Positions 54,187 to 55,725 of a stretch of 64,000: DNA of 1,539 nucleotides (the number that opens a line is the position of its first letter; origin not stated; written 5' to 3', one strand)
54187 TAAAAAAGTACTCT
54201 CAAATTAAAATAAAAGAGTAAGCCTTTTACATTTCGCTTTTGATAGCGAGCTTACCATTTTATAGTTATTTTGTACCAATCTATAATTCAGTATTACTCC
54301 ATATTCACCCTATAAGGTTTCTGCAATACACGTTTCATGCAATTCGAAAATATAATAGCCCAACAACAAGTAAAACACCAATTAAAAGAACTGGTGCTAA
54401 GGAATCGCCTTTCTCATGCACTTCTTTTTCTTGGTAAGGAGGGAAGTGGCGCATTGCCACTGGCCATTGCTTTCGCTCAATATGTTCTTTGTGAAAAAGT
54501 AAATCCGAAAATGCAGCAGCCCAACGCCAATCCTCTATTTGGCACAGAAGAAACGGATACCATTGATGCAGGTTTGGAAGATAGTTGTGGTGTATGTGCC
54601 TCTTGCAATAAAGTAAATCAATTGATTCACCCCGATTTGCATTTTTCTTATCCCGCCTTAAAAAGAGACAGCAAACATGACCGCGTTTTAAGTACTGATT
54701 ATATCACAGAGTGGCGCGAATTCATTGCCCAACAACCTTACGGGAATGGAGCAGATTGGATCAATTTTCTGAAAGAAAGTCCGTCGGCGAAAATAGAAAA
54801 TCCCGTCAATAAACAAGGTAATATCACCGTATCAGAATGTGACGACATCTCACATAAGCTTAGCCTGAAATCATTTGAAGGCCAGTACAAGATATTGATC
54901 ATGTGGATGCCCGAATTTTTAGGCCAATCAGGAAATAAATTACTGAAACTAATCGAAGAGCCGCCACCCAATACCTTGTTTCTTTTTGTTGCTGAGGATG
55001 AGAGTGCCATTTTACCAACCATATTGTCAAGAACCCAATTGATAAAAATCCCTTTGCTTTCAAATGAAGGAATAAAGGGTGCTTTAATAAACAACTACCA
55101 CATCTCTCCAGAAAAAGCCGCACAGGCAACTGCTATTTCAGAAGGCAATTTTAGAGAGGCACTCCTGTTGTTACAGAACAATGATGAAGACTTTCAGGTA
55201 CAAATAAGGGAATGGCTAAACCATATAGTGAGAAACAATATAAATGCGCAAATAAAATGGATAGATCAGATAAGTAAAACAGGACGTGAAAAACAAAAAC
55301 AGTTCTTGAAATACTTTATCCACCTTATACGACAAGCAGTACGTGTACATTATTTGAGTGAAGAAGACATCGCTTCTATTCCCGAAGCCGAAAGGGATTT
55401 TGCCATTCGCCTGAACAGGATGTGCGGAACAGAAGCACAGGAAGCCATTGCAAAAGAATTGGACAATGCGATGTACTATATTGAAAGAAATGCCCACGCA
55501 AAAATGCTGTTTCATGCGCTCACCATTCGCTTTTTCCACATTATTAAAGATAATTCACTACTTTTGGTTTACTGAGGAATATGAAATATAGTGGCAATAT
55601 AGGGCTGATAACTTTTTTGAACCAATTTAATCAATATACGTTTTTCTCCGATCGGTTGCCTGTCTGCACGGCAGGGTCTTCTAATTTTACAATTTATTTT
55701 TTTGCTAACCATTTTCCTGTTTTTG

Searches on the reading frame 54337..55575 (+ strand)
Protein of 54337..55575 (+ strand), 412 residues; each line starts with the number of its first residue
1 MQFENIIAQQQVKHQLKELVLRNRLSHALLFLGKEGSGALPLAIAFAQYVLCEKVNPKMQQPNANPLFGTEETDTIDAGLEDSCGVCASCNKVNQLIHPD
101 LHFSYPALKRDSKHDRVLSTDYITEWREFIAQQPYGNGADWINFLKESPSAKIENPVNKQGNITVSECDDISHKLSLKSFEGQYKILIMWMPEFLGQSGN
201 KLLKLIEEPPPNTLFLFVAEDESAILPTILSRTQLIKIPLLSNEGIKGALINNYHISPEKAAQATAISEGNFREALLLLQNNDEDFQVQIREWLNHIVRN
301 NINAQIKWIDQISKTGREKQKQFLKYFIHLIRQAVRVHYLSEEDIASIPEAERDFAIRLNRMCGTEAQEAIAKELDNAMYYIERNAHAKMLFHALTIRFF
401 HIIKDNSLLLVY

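Call 8: search_protein_families(library=pfam, proteins=[window:54337-55575:+])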
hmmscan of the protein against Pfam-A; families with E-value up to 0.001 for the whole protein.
window:54337-55575:+ (412 aa): 1 family
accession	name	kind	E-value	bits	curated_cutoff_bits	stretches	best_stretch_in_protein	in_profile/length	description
PF13177.12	DNA_pol3_delta2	-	1.3e-35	123.2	27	1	9-239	2-158/161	DNA polymerase III, delta subunit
